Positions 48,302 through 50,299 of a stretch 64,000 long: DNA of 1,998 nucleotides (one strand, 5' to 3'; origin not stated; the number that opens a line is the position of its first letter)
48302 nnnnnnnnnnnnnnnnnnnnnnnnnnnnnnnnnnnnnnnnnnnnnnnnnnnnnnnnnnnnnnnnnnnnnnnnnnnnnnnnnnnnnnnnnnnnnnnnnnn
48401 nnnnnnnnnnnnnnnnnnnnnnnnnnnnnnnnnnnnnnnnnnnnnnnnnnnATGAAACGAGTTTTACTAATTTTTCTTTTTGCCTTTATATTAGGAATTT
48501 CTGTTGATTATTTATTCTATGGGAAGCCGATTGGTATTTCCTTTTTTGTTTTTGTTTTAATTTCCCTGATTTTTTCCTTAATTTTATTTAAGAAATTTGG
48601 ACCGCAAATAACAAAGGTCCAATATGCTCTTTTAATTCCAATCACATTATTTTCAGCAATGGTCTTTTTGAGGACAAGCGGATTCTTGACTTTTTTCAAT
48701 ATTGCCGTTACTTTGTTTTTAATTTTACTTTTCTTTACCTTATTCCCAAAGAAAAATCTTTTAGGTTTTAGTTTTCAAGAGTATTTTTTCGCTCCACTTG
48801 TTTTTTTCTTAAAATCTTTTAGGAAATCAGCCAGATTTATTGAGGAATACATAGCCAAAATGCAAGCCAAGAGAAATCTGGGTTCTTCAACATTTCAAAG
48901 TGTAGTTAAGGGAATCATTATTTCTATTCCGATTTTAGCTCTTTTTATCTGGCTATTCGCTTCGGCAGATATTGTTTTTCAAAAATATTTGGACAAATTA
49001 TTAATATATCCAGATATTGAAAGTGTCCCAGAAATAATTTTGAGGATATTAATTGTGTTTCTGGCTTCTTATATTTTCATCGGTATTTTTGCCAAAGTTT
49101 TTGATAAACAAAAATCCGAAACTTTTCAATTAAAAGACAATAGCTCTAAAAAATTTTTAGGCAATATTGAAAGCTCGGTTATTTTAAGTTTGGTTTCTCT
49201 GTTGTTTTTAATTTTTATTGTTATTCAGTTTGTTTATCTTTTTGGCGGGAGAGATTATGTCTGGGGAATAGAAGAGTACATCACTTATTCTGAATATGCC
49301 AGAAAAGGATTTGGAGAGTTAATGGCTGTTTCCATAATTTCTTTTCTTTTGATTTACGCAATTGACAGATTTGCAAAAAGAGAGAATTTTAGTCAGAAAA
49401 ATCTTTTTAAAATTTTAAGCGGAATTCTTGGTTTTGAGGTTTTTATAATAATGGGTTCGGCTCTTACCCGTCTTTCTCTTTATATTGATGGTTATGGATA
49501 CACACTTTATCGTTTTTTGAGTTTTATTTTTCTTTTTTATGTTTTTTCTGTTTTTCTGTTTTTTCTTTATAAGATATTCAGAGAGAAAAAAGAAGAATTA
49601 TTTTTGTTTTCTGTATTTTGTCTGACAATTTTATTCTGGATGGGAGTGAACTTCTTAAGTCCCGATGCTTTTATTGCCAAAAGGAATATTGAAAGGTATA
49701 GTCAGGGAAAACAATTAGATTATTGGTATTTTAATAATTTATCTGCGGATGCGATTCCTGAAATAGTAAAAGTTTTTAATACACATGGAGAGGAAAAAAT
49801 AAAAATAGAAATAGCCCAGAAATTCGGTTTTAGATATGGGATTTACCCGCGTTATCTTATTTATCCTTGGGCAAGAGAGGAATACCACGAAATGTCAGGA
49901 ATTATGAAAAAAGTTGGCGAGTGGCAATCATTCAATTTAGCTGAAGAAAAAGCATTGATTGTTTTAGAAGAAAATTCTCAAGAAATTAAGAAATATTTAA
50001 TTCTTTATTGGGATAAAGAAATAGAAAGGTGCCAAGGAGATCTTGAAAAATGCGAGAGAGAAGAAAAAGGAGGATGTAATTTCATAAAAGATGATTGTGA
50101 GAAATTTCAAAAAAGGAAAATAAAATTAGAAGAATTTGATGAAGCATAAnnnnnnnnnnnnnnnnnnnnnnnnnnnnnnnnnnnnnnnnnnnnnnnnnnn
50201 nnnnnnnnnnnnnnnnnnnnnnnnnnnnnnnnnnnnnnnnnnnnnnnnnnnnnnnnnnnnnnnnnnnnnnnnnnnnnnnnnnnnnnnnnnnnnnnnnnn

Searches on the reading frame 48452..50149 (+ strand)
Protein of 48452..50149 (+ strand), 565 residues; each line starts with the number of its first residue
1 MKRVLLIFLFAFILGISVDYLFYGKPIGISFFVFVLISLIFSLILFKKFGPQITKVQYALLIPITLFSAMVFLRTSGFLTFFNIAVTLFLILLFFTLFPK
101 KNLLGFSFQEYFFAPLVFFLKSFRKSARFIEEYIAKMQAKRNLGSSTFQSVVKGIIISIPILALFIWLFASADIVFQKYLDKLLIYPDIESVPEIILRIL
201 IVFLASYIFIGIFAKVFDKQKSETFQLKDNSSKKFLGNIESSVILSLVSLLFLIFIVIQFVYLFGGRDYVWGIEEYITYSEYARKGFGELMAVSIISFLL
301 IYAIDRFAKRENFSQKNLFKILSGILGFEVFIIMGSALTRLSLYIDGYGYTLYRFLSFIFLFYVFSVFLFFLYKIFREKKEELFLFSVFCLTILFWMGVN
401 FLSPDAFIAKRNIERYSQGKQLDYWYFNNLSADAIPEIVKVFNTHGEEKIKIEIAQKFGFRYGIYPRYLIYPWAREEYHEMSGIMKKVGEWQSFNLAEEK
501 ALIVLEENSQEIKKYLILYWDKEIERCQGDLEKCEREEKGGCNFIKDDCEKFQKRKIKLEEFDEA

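Call 60: search_protein_families(library=pfam, proteins=[window:48452-50149:+], max_evalue=0.0001)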
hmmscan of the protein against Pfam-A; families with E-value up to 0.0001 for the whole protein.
window:48452-50149:+ (565 aa): 1 family
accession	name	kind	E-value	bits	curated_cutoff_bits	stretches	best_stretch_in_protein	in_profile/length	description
PF13687.11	DUF4153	-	1.3e-75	255.3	27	1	62-440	2-372/373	Domain of unknown function (DUF4153)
